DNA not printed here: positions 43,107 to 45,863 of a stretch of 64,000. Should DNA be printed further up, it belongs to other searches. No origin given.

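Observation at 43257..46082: CstR-like persulfide-sensing module: CsoR-family repressor, ATACC-N7-GGTAT operator and a four-domain CoADR-rhodanese-TusA-DsrE fusion, divergent from gyrB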

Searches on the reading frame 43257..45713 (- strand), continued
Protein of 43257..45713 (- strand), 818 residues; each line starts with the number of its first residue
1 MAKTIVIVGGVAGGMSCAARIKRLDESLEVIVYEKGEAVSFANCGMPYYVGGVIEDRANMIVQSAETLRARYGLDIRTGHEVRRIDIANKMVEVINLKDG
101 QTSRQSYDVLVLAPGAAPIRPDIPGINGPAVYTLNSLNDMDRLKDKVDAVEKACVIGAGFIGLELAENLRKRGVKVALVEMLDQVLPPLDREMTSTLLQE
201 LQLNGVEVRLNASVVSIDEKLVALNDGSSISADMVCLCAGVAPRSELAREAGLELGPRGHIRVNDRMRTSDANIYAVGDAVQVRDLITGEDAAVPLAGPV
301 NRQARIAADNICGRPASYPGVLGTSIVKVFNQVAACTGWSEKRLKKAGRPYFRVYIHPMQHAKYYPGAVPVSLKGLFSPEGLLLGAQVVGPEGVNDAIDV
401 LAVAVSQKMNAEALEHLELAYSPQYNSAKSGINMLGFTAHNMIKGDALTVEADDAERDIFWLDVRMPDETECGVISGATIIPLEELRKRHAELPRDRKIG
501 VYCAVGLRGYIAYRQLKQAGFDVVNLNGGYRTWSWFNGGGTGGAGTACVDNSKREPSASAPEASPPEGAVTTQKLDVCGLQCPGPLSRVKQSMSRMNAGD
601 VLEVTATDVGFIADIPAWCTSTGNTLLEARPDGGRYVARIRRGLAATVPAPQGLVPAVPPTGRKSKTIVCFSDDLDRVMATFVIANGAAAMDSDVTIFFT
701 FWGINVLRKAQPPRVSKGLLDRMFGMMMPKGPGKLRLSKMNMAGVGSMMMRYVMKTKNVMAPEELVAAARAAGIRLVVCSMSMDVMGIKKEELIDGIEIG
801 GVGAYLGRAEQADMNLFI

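Call 5: find_homologous_proteins(query=window:43257-45713:-, max_evalue=1e-10)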
Query window:43257-45713:- (818 aa): 8000 proteins with E <= 1e-10 among 8000 candidates; the best 120 are listed.
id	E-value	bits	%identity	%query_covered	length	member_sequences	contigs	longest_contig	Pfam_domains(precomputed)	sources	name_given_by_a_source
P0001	0.0e+0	1835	100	100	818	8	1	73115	PF01266.31,PF13450.13,PF02852.29,PF07992.21,PF00070.34,PF00581.26,PF02635.21,PF13738.13,PF03486.21,PF13686.12,PF01206.23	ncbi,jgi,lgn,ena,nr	ncbi:MAG: FAD-dependent oxidoreductase [Candidatus Hydrogenedentes bacterium]|nr:FAD-dependent oxido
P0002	0.0e+0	1451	78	100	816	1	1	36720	PF01266.31,PF13450.13,PF02852.29,PF07992.21,PF00070.34,PF00581.26,PF02635.21,PF13738.13,PF03486.21,PF13686.12,PF01206.23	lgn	-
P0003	0.0e+0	1363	74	100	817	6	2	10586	PF01266.31,PF13450.13,PF07992.21,PF00070.34,PF00581.26,PF02635.21,PF13686.12,PF01206.23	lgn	-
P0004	0.0e+0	1336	74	100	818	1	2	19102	PF01266.31,PF13450.13,PF02852.29,PF07992.21,PF00070.34,PF00581.26,PF02635.21,PF13738.13,PF13686.12,PF01206.23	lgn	-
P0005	0.0e+0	1328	73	100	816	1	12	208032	PF01266.31,PF13450.13,PF02852.29,PF07992.21,PF00070.34,PF00581.26,PF02635.21,PF13738.13,PF13686.12,PF01206.23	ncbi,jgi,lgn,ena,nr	ncbi:MAG: FAD-dependent oxidoreductase [Candidatus Hydrogenedentes bacterium]|jgi:NADPH-dependent 2,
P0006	0.0e+0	1326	73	100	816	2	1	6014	PF01266.31,PF13450.13,PF02852.29,PF07992.21,PF00070.34,PF00581.26,PF02635.21,PF13738.13,PF13686.12,PF01206.23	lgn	-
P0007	0.0e+0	1322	73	100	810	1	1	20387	PF01266.31,PF13450.13,PF02852.29,PF07992.21,PF00070.34,PF00581.26,PF02635.21,PF13686.12,PF01206.23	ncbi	-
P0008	0.0e+0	1304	71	98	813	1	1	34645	PF01266.31,PF13450.13,PF02852.29,PF07992.21,PF00070.34,PF00581.26,PF02635.21,PF13738.13,PF13686.12,PF01206.23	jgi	jgi:NADPH-dependent 2,4-dienoyl-CoA reductase/sulfur reductase-like enzyme/peroxiredoxin family prot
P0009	0.0e+0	1303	72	100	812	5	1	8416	PF01266.31,PF13450.13,PF02852.29,PF07992.21,PF00070.34,PF00581.26,PF02635.21,PF13738.13,PF03486.21,PF13686.12,PF01206.23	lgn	-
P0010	0.0e+0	1292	70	100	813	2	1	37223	PF01266.31,PF13450.13,PF02852.29,PF07992.21,PF00070.34,PF00581.26,PF02635.21,PF13738.13,PF13686.12,PF01206.23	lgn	-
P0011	0.0e+0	1276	71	100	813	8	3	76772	PF01266.31,PF13450.13,PF02852.29,PF07992.21,PF00070.34,PF00581.26,PF02635.21,PF13738.13,PF13686.12,PF01206.23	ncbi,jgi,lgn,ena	jgi:NADPH-dependent 2,4-dienoyl-CoA reductase/sulfur reductase-like enzyme/peroxiredoxin family prot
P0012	0.0e+0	1273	71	100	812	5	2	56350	PF01266.31,PF13450.13,PF02852.29,PF07992.21,PF00070.34,PF00581.26,PF02635.21,PF13738.13,PF13686.12,PF01206.23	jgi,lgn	-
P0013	0.0e+0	1262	70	100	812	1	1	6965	PF01266.31,PF13450.13,PF02852.29,PF07992.21,PF00070.34,PF00581.26,PF02635.21,PF13738.13,PF03486.21,PF13686.12,PF01206.23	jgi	-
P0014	0.0e+0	1261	70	100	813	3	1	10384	PF01266.31,PF13450.13,PF02852.29,PF07992.21,PF00070.34,PF00581.26,PF02635.21,PF13738.13,PF13686.12,PF01206.23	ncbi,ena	-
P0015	0.0e+0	1237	68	100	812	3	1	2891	PF01266.31,PF13450.13,PF02852.29,PF07992.21,PF00070.34,PF00581.26,PF02635.21,PF13738.13,PF03486.21,PF13686.12,PF01206.23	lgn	-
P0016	0.0e+0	1235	68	100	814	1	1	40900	PF01266.31,PF13450.13,PF02852.29,PF07992.21,PF00070.34,PF00581.26,PF02635.21,PF13738.13,PF13686.12,PF01206.23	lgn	-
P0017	0.0e+0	1223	67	100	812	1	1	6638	PF01266.31,PF13450.13,PF02852.29,PF07992.21,PF00070.34,PF00581.26,PF02635.21,PF13738.13,PF03486.21,PF13686.12,PF01206.23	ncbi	-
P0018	0.0e+0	1196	66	100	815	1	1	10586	PF01266.31,PF13450.13,PF02852.29,PF07992.21,PF00070.34,PF00581.26,PF02635.21,PF13738.13,PF13686.12,PF01206.23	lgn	-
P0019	0.0e+0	1193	66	100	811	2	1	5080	PF01266.31,PF13450.13,PF02852.29,PF07992.21,PF00070.34,PF00581.26,PF02635.21,PF13738.13,PF13686.12,PF01206.23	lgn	-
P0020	0.0e+0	1186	66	100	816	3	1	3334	PF02852.29,PF07992.21,PF00070.34,PF00581.26,PF02635.21,PF13738.13,PF13686.12,PF01206.23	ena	-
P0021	0.0e+0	1147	63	97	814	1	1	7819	PF01266.31,PF13450.13,PF02852.29,PF07992.21,PF00070.34,PF00581.26,PF02635.21,PF13738.13,PF13686.12,PF01206.23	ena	-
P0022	0.0e+0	1101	61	98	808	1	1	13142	PF01266.31,PF13450.13,PF02852.29,PF07992.21,PF00070.34,PF00581.26,PF02635.21,PF13738.13,PF13686.12,PF01206.23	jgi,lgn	-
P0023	0.0e+0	1094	60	98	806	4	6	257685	PF13450.13,PF02852.29,PF07992.21,PF00070.34,PF00581.26,PF02635.21,PF13738.13,PF13686.12,PF01206.23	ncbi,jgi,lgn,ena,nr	ncbi:MAG TPA: DsrE/DsrF/DrsH-like family protein [Candidatus Hydrogenedentes bacterium]|nr:DsrE/DsrF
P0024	0.0e+0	1090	60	98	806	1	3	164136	PF01266.31,PF13450.13,PF02852.29,PF07992.21,PF00070.34,PF00581.26,PF02635.21,PF13738.13,PF13686.12,PF01206.23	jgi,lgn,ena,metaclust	metaclust:\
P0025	0.0e+0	1087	61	100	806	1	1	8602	PF01266.31,PF13450.13,PF02852.29,PF07992.21,PF00070.34,PF00581.26,PF02635.21,PF13686.12,PF01206.23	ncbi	-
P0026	0.0e+0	1083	60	100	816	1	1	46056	PF01266.31,PF13450.13,PF02852.29,PF07992.21,PF00070.34,PF00581.26,PF02635.21,PF13738.13,PF13686.12,PF01206.23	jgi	jgi:NADPH-dependent 2,4-dienoyl-CoA reductase/sulfur reductase-like enzyme/peroxiredoxin family prot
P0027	0.0e+0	1083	60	100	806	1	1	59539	PF01266.31,PF13450.13,PF02852.29,PF07992.21,PF00070.34,PF00581.26,PF02635.21,PF13738.13,PF13686.12,PF01206.23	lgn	-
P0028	0.0e+0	1080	60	100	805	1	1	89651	PF01266.31,PF13450.13,PF02852.29,PF07992.21,PF00070.34,PF00581.26,PF02635.21,PF13738.13,PF13686.12,PF01206.23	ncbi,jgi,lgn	-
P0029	0.0e+0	1075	61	100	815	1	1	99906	PF01266.31,PF13450.13,PF02852.29,PF07992.21,PF00070.34,PF00581.26,PF02635.21,PF13738.13,PF05834.19,PF13686.12,PF01206.23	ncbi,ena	-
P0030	0.0e+0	1070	60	100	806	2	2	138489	PF01266.31,PF13450.13,PF02852.29,PF07992.21,PF00070.34,PF00581.26,PF02635.21,PF13686.12,PF01206.23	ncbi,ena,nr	ncbi:MAG TPA: DsrE/DsrF/DrsH-like family protein [Candidatus Hydrogenedentes bacterium]|nr:DsrE/DsrF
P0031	0.0e+0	1070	61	98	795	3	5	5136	PF01266.31,PF13450.13,PF02852.29,PF07992.21,PF00070.34,PF00581.26,PF02635.21,PF13738.13,PF13686.12,PF01206.23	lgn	-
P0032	0.0e+0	1069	59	98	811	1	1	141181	PF01266.31,PF13450.13,PF02852.29,PF07992.21,PF00070.34,PF00581.26,PF02635.21,PF13738.13,PF13686.12,PF01206.23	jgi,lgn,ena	-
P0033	0.0e+0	1069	59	98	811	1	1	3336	PF01266.31,PF13450.13,PF02852.29,PF07992.21,PF00070.34,PF00581.26,PF02635.21,PF13738.13,PF13686.12,PF01206.23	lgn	-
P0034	0.0e+0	1068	61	98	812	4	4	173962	PF01266.31,PF13450.13,PF02852.29,PF07992.21,PF00070.34,PF00581.26,PF02635.21,PF13738.13,PF13686.12,PF01206.23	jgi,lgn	jgi:NADPH-dependent 2,4-dienoyl-CoA reductase/sulfur reductase-like enzyme/peroxiredoxin family prot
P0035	0.0e+0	1064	61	100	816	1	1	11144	PF13450.13,PF07992.21,PF00070.34,PF00581.26,PF03486.21,PF05834.19,PF13686.12,PF01266.31,PF02852.29,PF02635.21,PF13738.13,PF01206.23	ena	-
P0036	0.0e+0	1060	59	100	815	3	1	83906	PF13450.13,PF07992.21,PF00070.34,PF00581.26,PF03486.21,PF13454.13,PF13686.12,PF01266.31,PF02852.29,PF02635.21,PF13738.13,PF01206.23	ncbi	-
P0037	0.0e+0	1057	59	98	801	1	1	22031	PF01266.31,PF13450.13,PF02852.29,PF07992.21,PF00070.34,PF00581.26,PF02635.21,PF13738.13,PF13686.12,PF01206.23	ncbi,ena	-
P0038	0.0e+0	1056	60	100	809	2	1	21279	PF13450.13,PF07992.21,PF00070.34,PF00581.26,PF05834.19,PF13686.12,PF01266.31,PF00890.31,PF02852.29,PF02635.21,PF13738.13,PF01206.23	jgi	jgi:NADPH-dependent 2,4-dienoyl-CoA reductase/sulfur reductase-like enzyme/peroxiredoxin family prot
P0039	0.0e+0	1056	59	98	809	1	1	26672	PF01266.31,PF13450.13,PF02852.29,PF07992.21,PF00070.34,PF00581.26,PF02635.21,PF13738.13,PF13686.12,PF01206.23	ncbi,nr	ncbi:MAG: FAD-dependent oxidoreductase [Candidatus Hydrogenedentes bacterium]|nr:FAD-dependent oxido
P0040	0.0e+0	1055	59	100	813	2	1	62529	PF13450.13,PF07992.21,PF00070.34,PF00581.26,PF03486.21,PF05834.19,PF13686.12,PF01266.31,PF02852.29,PF02635.21,PF13738.13,PF01206.23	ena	-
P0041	0.0e+0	1055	60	100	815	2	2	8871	PF01266.31,PF13450.13,PF02852.29,PF07992.21,PF00070.34,PF00581.26,PF02635.21,PF13738.13,PF05834.19,PF13686.12,PF01206.23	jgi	-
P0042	0.0e+0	1054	58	100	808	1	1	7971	PF01266.31,PF13450.13,PF02852.29,PF07992.21,PF00070.34,PF00581.26,PF02635.21,PF13738.13,PF03486.21,PF13686.12,PF01206.23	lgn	-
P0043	0.0e+0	1054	59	98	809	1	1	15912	PF01266.31,PF13450.13,PF02852.29,PF07992.21,PF00070.34,PF00581.26,PF02635.21,PF13738.13,PF13686.12,PF01206.23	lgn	-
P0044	0.0e+0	1054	59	100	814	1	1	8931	PF01266.31,PF13450.13,PF02852.29,PF07992.21,PF00070.34,PF00581.26,PF02635.21,PF13738.13,PF03486.21,PF13686.12,PF01206.23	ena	-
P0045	0.0e+0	1053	59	98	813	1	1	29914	PF01266.31,PF13450.13,PF02852.29,PF07992.21,PF00070.34,PF00581.26,PF02635.21,PF13738.13,PF13686.12,PF01206.23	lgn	-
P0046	0.0e+0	1053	58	98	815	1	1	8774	PF01266.31,PF13450.13,PF02852.29,PF07992.21,PF00070.34,PF00581.26,PF02635.21,PF13738.13,PF13686.12,PF01206.23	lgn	-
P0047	0.0e+0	1052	59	98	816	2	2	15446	PF01266.31,PF13450.13,PF02852.29,PF07992.21,PF00070.34,PF00581.26,PF02635.21,PF13738.13,PF13686.12,PF01206.23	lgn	-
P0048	0.0e+0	1050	58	100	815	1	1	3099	PF01266.31,PF13450.13,PF02852.29,PF07992.21,PF00070.34,PF00581.26,PF02635.21,PF13738.13,PF05834.19,PF13686.12,PF01206.23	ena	-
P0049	0.0e+0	1050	60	98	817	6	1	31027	PF01266.31,PF13450.13,PF02852.29,PF07992.21,PF00070.34,PF00581.26,PF02635.21,PF13738.13,PF13686.12,PF01206.23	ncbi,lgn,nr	ncbi:MAG: DsrE/DsrF/DrsH-like family protein [Candidatus Hydrogenedentes bacterium]|nr:DsrE/DsrF/Drs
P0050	0.0e+0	1046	58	100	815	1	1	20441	PF01266.31,PF13450.13,PF02852.29,PF07992.21,PF00070.34,PF00581.26,PF02635.21,PF13738.13,PF13454.13,PF13686.12,PF01206.23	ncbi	-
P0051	0.0e+0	1044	57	98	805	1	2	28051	PF01266.31,PF13450.13,PF02852.29,PF07992.21,PF00070.34,PF00581.26,PF02635.21,PF13738.13,PF13686.12,PF01206.23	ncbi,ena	-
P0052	0.0e+0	1040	57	98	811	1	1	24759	PF13450.13,PF07992.21,PF00070.34,PF00581.26,PF03486.21,PF13454.13,PF13686.12,PF01266.31,PF01593.31,PF02852.29,PF02635.21,PF13738.13,PF01206.23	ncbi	-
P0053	0.0e+0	1038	58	100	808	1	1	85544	PF01266.31,PF13450.13,PF02852.29,PF07992.21,PF00070.34,PF00581.26,PF02635.21,PF13686.12,PF01206.23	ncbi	-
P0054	0.0e+0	1038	58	100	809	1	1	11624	PF01266.31,PF13450.13,PF02852.29,PF07992.21,PF00070.34,PF00581.26,PF02635.21,PF13738.13,PF13686.12,PF01206.23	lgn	-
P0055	0.0e+0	1034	56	98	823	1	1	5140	PF13450.13,PF02852.29,PF07992.21,PF00070.34,PF00581.26,PF02635.21,PF13686.12,PF01206.23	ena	-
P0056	0.0e+0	1030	58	100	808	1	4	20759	PF01266.31,PF02852.29,PF07992.21,PF00070.34,PF00581.26,PF02635.21,PF13686.12,PF01206.23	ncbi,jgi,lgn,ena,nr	ncbi:MAG TPA: DsrE/DsrF/DrsH-like family protein [Candidatus Hydrogenedentes bacterium]|nr:DsrE/DsrF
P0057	0.0e+0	1024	59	98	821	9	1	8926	PF01266.31,PF13450.13,PF02852.29,PF07992.21,PF00070.34,PF00581.26,PF02635.21,PF13738.13,PF13686.12,PF01206.23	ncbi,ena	-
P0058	0.0e+0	1023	57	98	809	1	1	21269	PF13450.13,PF02852.29,PF07992.21,PF00070.34,PF00581.26,PF02635.21,PF13686.12,PF01206.23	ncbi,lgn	ncbi:MAG: DsrE/DsrF/DrsH-like family protein [Planctomycetota bacterium]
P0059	0.0e+0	1021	59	100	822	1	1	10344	PF01266.31,PF13450.13,PF02852.29,PF07992.21,PF00070.34,PF00581.26,PF02635.21,PF13738.13,PF03486.21,PF13686.12,PF01206.23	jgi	-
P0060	0.0e+0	1017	58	98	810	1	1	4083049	PF13450.13,PF07992.21,PF00070.34,PF00581.26,PF03486.21,PF13454.13,PF05834.19,PF13686.12,PF01266.31,PF02852.29,PF02635.21,PF13738.13,PF01206.23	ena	-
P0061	0.0e+0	1016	56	98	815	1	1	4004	PF01266.31,PF13450.13,PF02852.29,PF07992.21,PF00070.34,PF00581.26,PF02635.21,PF13738.13,PF03486.21,PF13686.12,PF01206.23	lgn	-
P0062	0.0e+0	1015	56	100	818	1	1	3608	PF01266.31,PF13450.13,PF02852.29,PF07992.21,PF00070.34,PF00581.26,PF02635.21,PF13738.13,PF03486.21,PF13686.12,PF01206.23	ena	-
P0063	6.0e-297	1005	56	100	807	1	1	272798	PF01266.31,PF13450.13,PF02852.29,PF07992.21,PF00070.34,PF00581.26,PF02635.21,PF13738.13,PF13686.12,PF01206.23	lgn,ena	-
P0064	1.6e-294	997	57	100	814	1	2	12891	PF01266.31,PF13450.13,PF02852.29,PF07992.21,PF00070.34,PF00581.26,PF02635.21,PF13738.13,PF03486.21,PF13686.12,PF01206.23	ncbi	-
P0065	1.4e-293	994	55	100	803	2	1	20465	PF13450.13,PF07992.21,PF00070.34,PF00581.26,PF03486.21,PF05834.19,PF13686.12,PF01266.31,PF02852.29,PF02635.21,PF13738.13,PF01206.23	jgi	-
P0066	7.3e-293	992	55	100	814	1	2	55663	PF13450.13,PF07992.21,PF00070.34,PF00581.26,PF03486.21,PF13686.12,PF01266.31,PF13434.13,PF02852.29,PF02635.21,PF13738.13,PF01206.23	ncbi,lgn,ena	-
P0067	1.4e-292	991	55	98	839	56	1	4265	PF01266.31,PF13450.13,PF02852.29,PF07992.21,PF00070.34,PF00581.26,PF02635.21,PF13738.13,PF13454.13,PF13686.12,PF01206.23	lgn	-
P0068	1.5e-292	991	56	100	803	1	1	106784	PF01266.31,PF13450.13,PF02852.29,PF07992.21,PF00070.34,PF00581.26,PF02635.21,PF13738.13,PF13686.12,PF01206.23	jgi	jgi:NADPH-dependent 2,4-dienoyl-CoA reductase/sulfur reductase-like enzyme/peroxiredoxin family prot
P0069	4.3e-291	986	55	98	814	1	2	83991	PF01266.31,PF13450.13,PF02852.29,PF07992.21,PF00070.34,PF00581.26,PF02635.21,PF13738.13,PF03486.21,PF13686.12,PF01206.23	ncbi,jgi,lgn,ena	-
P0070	2.4e-290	983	55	100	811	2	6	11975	PF01266.31,PF13450.13,PF02852.29,PF07992.21,PF00070.34,PF00581.26,PF02635.21,PF13738.13,PF03486.21,PF13686.12,PF01206.23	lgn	-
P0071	4.8e-290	982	55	100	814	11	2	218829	PF01266.31,PF13450.13,PF02852.29,PF07992.21,PF00070.34,PF00581.26,PF02635.21,PF13738.13,PF03486.21,PF13686.12,PF01206.23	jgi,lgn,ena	-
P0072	1.5e-288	978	54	100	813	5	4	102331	PF13450.13,PF07992.21,PF00070.34,PF00581.26,PF03486.21,PF13686.12,PF01266.31,PF13434.13,PF02852.29,PF02635.21,PF13738.13,PF01206.23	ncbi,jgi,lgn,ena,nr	ncbi:MAG TPA: FAD-dependent oxidoreductase [Candidatus Hydrogenedens sp.]|nr:FAD-dependent oxidoredu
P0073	2.5e-288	977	55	100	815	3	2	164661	PF01266.31,PF13450.13,PF02852.29,PF07992.21,PF00070.34,PF00581.26,PF02635.21,PF13738.13,PF03486.21,PF13686.12,PF01206.23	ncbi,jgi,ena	-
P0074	9.4e-286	968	53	100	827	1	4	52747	PF01266.31,PF13450.13,PF02852.29,PF07992.21,PF00070.34,PF00581.26,PF02635.21,PF13738.13,PF13686.12,PF01206.23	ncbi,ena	-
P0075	1.9e-285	967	54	100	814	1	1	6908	PF01266.31,PF13450.13,PF02852.29,PF07992.21,PF00070.34,PF00581.26,PF02635.21,PF13738.13,PF03486.21,PF13686.12,PF01206.23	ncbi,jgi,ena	-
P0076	1.4e-284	964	54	100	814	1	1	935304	PF01266.31,PF13450.13,PF02852.29,PF07992.21,PF00070.34,PF00581.26,PF02635.21,PF13738.13,PF03486.21,PF13686.12,PF01206.23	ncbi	-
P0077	2.4e-283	960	54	100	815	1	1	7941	PF01266.31,PF13450.13,PF02852.29,PF07992.21,PF00070.34,PF00581.26,PF02635.21,PF13738.13,PF03486.21,PF13686.12,PF01206.23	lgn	-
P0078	5.9e-283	959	54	98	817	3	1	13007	PF01266.31,PF13450.13,PF02852.29,PF07992.21,PF00070.34,PF00581.26,PF02635.21,PF13738.13,PF03486.21,PF13686.12,PF01206.23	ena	-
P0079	6.3e-277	939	55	100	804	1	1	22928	PF01266.31,PF13450.13,PF02852.29,PF07992.21,PF00070.34,PF00581.26,PF02635.21,PF13738.13,PF05834.19,PF13686.12,PF01206.23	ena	-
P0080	3.3e-271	920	53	100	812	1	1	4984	PF01266.31,PF13450.13,PF02852.29,PF07992.21,PF00070.34,PF00581.26,PF02635.21,PF13738.13,PF03486.21,PF13686.12,PF01206.23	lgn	-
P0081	1.9e-264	898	-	-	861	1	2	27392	PF13450.13,PF07992.21,PF00070.34,PF00581.26,PF03486.21,PF13686.12,PF01266.31,PF01593.31,PF02852.29,PF02635.21,PF13738.13,PF01206.23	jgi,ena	-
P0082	8.6e-264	896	52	97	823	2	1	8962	PF13450.13,PF02852.29,PF07992.21,PF00070.34,PF00581.26,PF02635.21,PF13738.13,PF05834.19,PF13686.12,PF01206.23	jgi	-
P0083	3.4e-260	884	52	97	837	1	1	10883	PF01266.31,PF13450.13,PF02852.29,PF07992.21,PF00070.34,PF00581.26,PF02635.21,PF13738.13,PF13686.12,PF01206.23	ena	-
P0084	3.5e-260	884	53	100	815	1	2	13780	PF13450.13,PF02852.29,PF07992.21,PF00070.34,PF00581.26,PF02635.21,PF13686.12,PF01206.23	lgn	-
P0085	4.6e-260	883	52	97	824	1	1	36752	PF01266.31,PF13450.13,PF02852.29,PF07992.21,PF00070.34,PF00581.26,PF02635.21,PF13738.13,PF13686.12,PF01206.23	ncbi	-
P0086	5.9e-260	883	56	88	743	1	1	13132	PF01266.31,PF13450.13,PF02852.29,PF07992.21,PF00070.34,PF00581.26,PF13738.13,PF13686.12,PF01206.23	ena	-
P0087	8.0e-260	883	49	97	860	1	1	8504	PF01266.31,PF13450.13,PF02852.29,PF07992.21,PF00070.34,PF00581.26,PF02635.21,PF13738.13,PF13686.12,PF01206.23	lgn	-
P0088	4.8e-259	880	52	98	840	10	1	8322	PF02852.29,PF07992.21,PF00070.34,PF00581.26,PF02635.21,PF13738.13,PF13686.12,PF01206.23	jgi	-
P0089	3.6e-258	877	50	100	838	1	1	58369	PF01266.31,PF01593.31,PF13450.13,PF02852.29,PF07992.21,PF00070.34,PF00581.26,PF02635.21,PF13738.13,PF13686.12,PF01206.23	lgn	-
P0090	3.9e-258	877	51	97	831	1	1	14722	PF13450.13,PF02852.29,PF07992.21,PF00070.34,PF00581.26,PF02635.21,PF13738.13,PF03486.21,PF13686.12,PF01206.23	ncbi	-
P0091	3.9e-258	877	50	97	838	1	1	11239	PF01266.31,PF13450.13,PF02852.29,PF07992.21,PF00070.34,PF00581.26,PF02635.21,PF13738.13,PF13686.12,PF01206.23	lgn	-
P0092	1.5e-257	875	51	97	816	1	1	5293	PF13450.13,PF02852.29,PF07992.21,PF00070.34,PF00581.26,PF02635.21,PF13738.13,PF13686.12,PF01206.23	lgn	-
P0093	1.8e-256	871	51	100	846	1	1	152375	PF01266.31,PF13450.13,PF02852.29,PF07992.21,PF00070.34,PF00581.26,PF02635.21,PF13738.13,PF13686.12,PF01206.23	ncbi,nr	ncbi:MAG: FAD-dependent oxidoreductase [Phycisphaerales bacterium]|nr:FAD-dependent oxidoreductase [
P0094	4.4e-256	870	50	98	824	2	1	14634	PF01266.31,PF13450.13,PF02852.29,PF07992.21,PF00070.34,PF00581.26,PF02635.21,PF13738.13,PF03486.21,PF13686.12,PF01206.23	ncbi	-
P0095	6.8e-256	870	51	100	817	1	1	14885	PF13450.13,PF07992.21,PF00070.34,PF00581.26,PF03486.21,PF13454.13,PF13686.12,PF01266.31,PF02852.29,PF02635.21,PF13738.13,PF01206.23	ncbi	-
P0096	1.3e-255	869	48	97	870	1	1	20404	PF01266.31,PF01593.31,PF13450.13,PF02852.29,PF07992.21,PF00070.34,PF00581.26,PF02635.21,PF13738.13,PF13686.12,PF01206.23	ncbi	-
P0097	7.0e-255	866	52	100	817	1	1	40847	PF13450.13,PF07992.21,PF00070.34,PF00581.26,PF03486.21,PF13454.13,PF13686.12,PF01266.31,PF01593.31,PF02852.29,PF02635.21,PF13738.13,PF01206.23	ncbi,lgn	ncbi:MAG: FAD-dependent oxidoreductase [Bacillota bacterium]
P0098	4.3e-254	864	50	100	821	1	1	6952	PF13450.13,PF02852.29,PF07992.21,PF00070.34,PF00581.26,PF02635.21,PF13738.13,PF13686.12,PF01206.23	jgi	-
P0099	3.6e-253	861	51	97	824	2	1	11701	PF01266.31,PF13450.13,PF02852.29,PF07992.21,PF00070.34,PF00581.26,PF02635.21,PF13738.13,PF13686.12,PF01206.23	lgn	-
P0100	2.4e-252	858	50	97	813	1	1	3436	PF13450.13,PF07992.21,PF00070.34,PF00581.26,PF03486.21,PF13454.13,PF13686.12,PF01266.31,PF01593.31,PF02852.29,PF02635.21,PF13738.13,PF01206.23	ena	-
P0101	3.3e-252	857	51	73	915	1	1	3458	PF02852.29,PF07992.21,PF00070.34,PF00581.26,PF02635.21,PF13686.12,PF01206.23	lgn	-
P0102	3.5e-252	857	51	100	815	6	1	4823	PF13450.13,PF07992.21,PF00070.34,PF00581.26,PF03486.21,PF13686.12,PF01266.31,PF01593.31,PF02852.29,PF02635.21,PF13738.13,PF01206.23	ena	-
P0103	1.3e-251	855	50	100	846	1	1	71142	PF01266.31,PF01593.31,PF13450.13,PF02852.29,PF07992.21,PF00070.34,PF00581.26,PF02635.21,PF13738.13,PF13686.12,PF01206.23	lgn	-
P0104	1.5e-251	855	50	100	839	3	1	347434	PF13450.13,PF02852.29,PF07992.21,PF00070.34,PF00581.26,PF02635.21,PF13738.13,PF13686.12,PF01206.23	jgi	-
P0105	9.9e-251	852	51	100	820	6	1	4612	PF01266.31,PF13450.13,PF02852.29,PF07992.21,PF00070.34,PF00581.26,PF02635.21,PF13738.13,PF03486.21,PF13686.12,PF01206.23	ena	-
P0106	1.7e-250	852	51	100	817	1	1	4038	PF13450.13,PF02852.29,PF07992.21,PF00070.34,PF00581.26,PF02635.21,PF13738.13,PF13686.12,PF01206.23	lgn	-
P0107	2.7e-250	851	49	97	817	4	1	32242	PF01266.31,PF13450.13,PF02852.29,PF07992.21,PF00070.34,PF00581.26,PF02635.21,PF13738.13,PF13686.12,PF01206.23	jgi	-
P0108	8.2e-250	849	50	97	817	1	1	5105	PF01266.31,PF13450.13,PF02852.29,PF07992.21,PF00070.34,PF00581.26,PF02635.21,PF13738.13,PF03486.21,PF13686.12,PF01206.23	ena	-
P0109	1.7e-249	848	49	97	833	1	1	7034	PF01266.31,PF13450.13,PF02852.29,PF07992.21,PF00070.34,PF00581.26,PF02635.21,PF13738.13,PF13454.13,PF13686.12,PF01206.23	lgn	-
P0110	3.5e-249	847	50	100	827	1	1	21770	PF01266.31,PF13450.13,PF02852.29,PF07992.21,PF00070.34,PF00581.26,PF02635.21,PF13738.13,PF03486.21,PF13686.12,PF01206.23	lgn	-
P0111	1.9e-248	845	49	97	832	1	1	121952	PF13450.13,PF02852.29,PF07992.21,PF00070.34,PF00581.26,PF02635.21,PF13738.13,PF13686.12,PF01206.23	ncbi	-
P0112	3.0e-248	844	50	100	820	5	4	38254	PF01266.31,PF13450.13,PF02852.29,PF07992.21,PF00070.34,PF00581.26,PF02635.21,PF13738.13,PF13686.12,PF01206.23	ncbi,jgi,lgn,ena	ncbi:MAG: FAD-dependent oxidoreductase [bacterium]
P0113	9.6e-248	843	50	97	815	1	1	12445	PF01266.31,PF13450.13,PF02852.29,PF07992.21,PF00070.34,PF00581.26,PF02635.21,PF13738.13,PF03486.21,PF13686.12,PF01206.23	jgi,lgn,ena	-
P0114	1.4e-247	842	49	97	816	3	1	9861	PF13450.13,PF02852.29,PF07992.21,PF00070.34,PF00581.26,PF02635.21,PF13738.13,PF13686.12,PF01206.23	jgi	-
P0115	2.3e-247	841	50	98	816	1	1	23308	PF13450.13,PF02852.29,PF07992.21,PF00070.34,PF00581.26,PF02635.21,PF13738.13,PF05834.19,PF13686.12,PF01206.23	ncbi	ncbi:MAG: FAD-dependent oxidoreductase [Bacillota bacterium]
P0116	3.1e-247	841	49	100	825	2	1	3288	PF13450.13,PF02852.29,PF07992.21,PF00070.34,PF00581.26,PF02635.21,PF13738.13,PF03486.21,PF13686.12,PF01206.23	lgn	-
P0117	5.7e-247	840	49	100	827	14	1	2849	PF01266.31,PF13450.13,PF02852.29,PF07992.21,PF00070.34,PF00581.26,PF02635.21,PF13738.13,PF03486.21,PF13686.12,PF01206.23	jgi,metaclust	metaclust:\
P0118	1.6e-246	839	51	100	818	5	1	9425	PF01266.31,PF13450.13,PF02852.29,PF07992.21,PF00070.34,PF00581.26,PF02635.21,PF13738.13,PF13686.12,PF01206.23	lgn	-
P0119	1.6e-246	838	51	100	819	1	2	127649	PF01266.31,PF02852.29,PF07992.21,PF00070.34,PF00581.26,PF02635.21,PF13738.13,PF03486.21,PF13686.12,PF01206.23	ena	-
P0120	3.8e-246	837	49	100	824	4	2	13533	PF01266.31,PF13450.13,PF02852.29,PF07992.21,PF00070.34,PF00581.26,PF02635.21,PF13738.13,PF13686.12,PF01206.23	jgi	jgi:NADPH-dependent 2,4-dienoyl-CoA reductase/sulfur reductase-like enzyme/peroxiredoxin family prot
